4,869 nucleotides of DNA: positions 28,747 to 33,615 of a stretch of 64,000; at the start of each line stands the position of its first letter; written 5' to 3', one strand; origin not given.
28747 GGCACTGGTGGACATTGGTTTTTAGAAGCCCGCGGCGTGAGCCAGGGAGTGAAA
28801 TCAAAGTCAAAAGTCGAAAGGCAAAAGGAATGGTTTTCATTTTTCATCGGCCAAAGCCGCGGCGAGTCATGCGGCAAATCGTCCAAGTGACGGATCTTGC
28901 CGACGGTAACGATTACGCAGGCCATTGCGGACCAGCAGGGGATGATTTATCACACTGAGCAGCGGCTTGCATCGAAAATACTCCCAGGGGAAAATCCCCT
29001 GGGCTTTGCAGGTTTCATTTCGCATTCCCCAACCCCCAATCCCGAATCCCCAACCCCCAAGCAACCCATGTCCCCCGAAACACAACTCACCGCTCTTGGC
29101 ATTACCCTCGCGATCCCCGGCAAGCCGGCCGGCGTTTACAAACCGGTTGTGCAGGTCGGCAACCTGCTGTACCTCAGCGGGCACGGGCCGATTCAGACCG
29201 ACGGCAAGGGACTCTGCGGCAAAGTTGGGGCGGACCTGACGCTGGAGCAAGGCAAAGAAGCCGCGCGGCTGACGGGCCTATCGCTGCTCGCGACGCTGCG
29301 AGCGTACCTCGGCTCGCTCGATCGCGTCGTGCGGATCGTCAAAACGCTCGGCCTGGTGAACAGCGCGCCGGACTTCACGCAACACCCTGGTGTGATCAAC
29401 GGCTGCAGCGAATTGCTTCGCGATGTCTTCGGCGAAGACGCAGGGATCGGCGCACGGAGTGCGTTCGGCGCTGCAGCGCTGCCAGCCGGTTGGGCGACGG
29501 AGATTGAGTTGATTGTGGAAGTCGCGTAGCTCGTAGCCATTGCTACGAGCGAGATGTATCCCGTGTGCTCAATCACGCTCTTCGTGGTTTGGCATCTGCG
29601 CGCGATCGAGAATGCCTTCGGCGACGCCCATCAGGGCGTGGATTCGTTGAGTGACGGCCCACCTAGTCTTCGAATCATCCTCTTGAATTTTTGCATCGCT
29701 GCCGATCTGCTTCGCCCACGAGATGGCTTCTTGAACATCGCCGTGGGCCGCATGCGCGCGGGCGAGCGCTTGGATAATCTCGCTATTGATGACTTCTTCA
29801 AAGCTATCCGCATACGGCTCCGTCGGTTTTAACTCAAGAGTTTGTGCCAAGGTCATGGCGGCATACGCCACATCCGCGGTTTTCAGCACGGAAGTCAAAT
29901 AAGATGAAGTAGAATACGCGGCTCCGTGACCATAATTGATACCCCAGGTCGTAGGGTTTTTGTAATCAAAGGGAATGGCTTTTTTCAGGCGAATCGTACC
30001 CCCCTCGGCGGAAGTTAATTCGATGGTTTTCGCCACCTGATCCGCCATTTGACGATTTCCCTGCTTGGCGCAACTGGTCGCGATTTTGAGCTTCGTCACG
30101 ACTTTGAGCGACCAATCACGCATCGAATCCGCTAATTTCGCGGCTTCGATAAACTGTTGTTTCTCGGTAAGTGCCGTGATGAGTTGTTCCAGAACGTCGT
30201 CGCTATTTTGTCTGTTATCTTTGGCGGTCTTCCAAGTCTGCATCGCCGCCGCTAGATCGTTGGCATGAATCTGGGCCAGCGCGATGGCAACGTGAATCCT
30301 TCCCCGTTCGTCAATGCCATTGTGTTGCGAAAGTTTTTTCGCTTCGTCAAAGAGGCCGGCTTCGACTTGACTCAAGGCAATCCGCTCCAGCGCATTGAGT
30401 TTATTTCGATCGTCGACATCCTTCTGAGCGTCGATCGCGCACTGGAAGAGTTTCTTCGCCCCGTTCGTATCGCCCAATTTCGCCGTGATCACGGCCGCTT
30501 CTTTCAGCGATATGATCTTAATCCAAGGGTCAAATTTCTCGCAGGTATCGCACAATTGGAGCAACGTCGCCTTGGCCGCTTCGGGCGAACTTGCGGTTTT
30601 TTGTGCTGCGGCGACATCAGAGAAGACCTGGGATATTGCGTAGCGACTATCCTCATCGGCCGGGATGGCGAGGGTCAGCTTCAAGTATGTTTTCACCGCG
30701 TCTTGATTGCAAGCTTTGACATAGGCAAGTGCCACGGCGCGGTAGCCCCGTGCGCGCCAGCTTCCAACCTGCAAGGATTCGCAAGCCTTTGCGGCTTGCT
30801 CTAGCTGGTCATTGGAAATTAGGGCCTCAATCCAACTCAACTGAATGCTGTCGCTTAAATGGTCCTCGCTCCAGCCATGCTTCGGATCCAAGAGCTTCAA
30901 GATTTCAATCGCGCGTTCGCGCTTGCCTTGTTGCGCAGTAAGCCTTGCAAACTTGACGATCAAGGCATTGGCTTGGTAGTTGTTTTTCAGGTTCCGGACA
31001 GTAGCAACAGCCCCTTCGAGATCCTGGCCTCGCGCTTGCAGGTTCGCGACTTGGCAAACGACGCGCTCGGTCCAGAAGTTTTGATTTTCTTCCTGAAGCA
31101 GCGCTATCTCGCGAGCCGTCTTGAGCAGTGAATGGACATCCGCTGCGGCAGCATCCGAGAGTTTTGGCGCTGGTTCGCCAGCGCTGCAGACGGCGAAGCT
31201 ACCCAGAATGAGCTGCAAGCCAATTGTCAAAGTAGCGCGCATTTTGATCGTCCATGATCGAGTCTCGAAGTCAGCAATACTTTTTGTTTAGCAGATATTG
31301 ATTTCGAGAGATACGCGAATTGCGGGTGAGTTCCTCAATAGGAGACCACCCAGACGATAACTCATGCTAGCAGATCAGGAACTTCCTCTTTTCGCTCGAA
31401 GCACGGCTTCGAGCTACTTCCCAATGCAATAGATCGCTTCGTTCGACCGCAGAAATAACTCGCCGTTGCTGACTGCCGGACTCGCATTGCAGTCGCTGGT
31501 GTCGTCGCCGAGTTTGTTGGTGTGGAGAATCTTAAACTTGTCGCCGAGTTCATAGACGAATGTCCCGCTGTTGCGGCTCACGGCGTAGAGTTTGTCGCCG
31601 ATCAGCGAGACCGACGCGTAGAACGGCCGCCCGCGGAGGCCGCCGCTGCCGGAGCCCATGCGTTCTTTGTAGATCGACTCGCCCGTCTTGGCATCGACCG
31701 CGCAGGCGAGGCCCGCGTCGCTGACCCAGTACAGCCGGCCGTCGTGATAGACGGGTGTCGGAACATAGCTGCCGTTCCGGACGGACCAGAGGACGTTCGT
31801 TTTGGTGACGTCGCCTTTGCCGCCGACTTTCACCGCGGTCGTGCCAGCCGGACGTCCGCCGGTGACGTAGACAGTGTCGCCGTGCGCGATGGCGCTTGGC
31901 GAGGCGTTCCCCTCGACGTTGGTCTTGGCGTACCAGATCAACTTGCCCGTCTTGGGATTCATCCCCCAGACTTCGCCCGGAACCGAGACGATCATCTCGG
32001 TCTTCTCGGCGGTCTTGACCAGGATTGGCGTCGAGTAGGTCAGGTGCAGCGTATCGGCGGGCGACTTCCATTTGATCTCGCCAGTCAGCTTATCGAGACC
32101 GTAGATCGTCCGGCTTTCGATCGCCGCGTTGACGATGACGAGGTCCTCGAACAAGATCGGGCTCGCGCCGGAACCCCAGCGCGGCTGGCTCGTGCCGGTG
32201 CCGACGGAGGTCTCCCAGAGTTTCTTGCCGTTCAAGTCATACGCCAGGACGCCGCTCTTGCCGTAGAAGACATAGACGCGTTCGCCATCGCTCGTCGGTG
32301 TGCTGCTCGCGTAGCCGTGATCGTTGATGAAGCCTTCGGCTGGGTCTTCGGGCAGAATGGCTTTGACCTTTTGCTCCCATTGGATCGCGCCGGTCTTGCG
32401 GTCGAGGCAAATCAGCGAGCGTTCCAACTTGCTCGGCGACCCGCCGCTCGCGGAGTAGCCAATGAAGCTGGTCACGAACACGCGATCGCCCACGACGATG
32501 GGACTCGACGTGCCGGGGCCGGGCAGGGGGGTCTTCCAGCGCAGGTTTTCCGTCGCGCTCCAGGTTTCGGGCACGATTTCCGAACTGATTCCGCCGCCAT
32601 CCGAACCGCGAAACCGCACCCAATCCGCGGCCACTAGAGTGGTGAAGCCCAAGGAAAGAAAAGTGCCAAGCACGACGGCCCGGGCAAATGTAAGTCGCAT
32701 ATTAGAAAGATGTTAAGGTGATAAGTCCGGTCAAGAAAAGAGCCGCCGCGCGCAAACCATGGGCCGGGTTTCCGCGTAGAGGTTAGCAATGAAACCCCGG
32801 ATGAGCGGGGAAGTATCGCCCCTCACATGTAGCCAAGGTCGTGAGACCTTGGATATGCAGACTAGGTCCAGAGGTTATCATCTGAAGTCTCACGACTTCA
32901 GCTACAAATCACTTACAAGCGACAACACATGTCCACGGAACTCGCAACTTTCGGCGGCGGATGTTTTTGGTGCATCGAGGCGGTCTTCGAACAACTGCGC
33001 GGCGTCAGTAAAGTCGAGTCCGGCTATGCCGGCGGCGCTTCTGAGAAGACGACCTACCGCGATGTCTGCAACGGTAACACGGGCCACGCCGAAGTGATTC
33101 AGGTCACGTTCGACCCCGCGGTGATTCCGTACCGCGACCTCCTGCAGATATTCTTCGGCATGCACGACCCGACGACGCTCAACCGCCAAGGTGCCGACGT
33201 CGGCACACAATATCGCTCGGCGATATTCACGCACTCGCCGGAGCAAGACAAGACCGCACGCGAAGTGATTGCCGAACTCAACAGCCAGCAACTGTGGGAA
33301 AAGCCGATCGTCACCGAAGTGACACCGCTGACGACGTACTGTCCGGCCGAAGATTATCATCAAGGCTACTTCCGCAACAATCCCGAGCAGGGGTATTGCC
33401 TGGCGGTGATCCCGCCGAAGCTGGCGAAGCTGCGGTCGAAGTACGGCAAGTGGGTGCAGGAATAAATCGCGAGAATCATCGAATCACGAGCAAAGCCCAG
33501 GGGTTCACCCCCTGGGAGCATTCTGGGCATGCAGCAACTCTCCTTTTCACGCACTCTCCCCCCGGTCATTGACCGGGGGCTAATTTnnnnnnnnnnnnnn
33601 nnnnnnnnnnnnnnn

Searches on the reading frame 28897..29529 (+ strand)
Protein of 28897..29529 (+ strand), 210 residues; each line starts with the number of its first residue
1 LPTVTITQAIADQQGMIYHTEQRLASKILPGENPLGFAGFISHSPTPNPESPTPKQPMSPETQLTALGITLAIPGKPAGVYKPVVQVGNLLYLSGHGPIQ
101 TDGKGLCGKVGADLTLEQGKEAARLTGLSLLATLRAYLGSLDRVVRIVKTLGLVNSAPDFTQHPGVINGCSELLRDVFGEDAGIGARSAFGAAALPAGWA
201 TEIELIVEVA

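Call 5: search_protein_families(library=pfam, proteins=[window:28897-29529:+], max_evalue=0.01)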
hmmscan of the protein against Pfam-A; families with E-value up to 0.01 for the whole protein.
window:28897-29529:+ (210 aa): 2 families
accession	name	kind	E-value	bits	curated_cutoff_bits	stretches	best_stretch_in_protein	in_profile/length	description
PF14588.11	YjgF_endoribonc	-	1.3e-14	54.7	35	1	61-196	1-135/148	YjgF/chorismate_mutase-like, putative endoribonuclease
PF01042.26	Ribonuc_L-PSP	-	6.7e-10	39.5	27.3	1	76-208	6-120/121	Endoribonuclease L-PSP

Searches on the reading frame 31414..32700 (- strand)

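Call 5: search_protein_families(library=pfam, proteins=[window:31414-32700:-], max_evalue=0.01)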
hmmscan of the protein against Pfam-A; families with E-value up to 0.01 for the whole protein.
window:31414-32700:- (428 aa): 5 families
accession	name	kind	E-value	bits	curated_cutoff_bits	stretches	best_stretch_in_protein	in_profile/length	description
PF13360.13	PQQ_2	-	1.5e-32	113.6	27.6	3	96-343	5-230/233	Outer membrane protein assembly factor BamB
PF13570.13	Beta-prop_ACSF4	-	1.4e-09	38.3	133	1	51-279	123-317/329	Beta-alanine-activating enzyme, beta-propeller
PF01011.28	PQQ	-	2.9e-07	30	26.7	0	313-346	50-83/595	Glucose/ethanol/alcohol dehydrogenase, beta-propeller domain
PF13964.12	Kelch_6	-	0.0031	17.9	25.3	0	267-283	4-20/50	Kelch motif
PF23727.1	Beta-prop_FAM234A_B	-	0.0048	15.9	26.4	0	158-215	275-331/467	FAM234A/B beta-propeller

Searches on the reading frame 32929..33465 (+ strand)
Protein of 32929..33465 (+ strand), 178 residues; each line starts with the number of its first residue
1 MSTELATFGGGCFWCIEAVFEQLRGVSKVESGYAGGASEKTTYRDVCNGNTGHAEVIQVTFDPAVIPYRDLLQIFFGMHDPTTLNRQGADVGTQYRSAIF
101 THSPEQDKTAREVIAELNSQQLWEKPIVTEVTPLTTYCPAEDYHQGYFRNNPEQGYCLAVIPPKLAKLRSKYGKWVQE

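Call 5: search_protein_families(library=pfam, proteins=[window:32929-33465:+], max_evalue=0.01)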
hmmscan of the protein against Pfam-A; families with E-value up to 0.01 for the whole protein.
window:32929-33465:+ (178 aa): 1 family
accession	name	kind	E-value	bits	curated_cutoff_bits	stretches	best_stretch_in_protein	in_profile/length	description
PF01625.27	PMSR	-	3.9e-67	225.7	23.7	1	6-157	2-152/153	Peptide methionine sulfoxide reductase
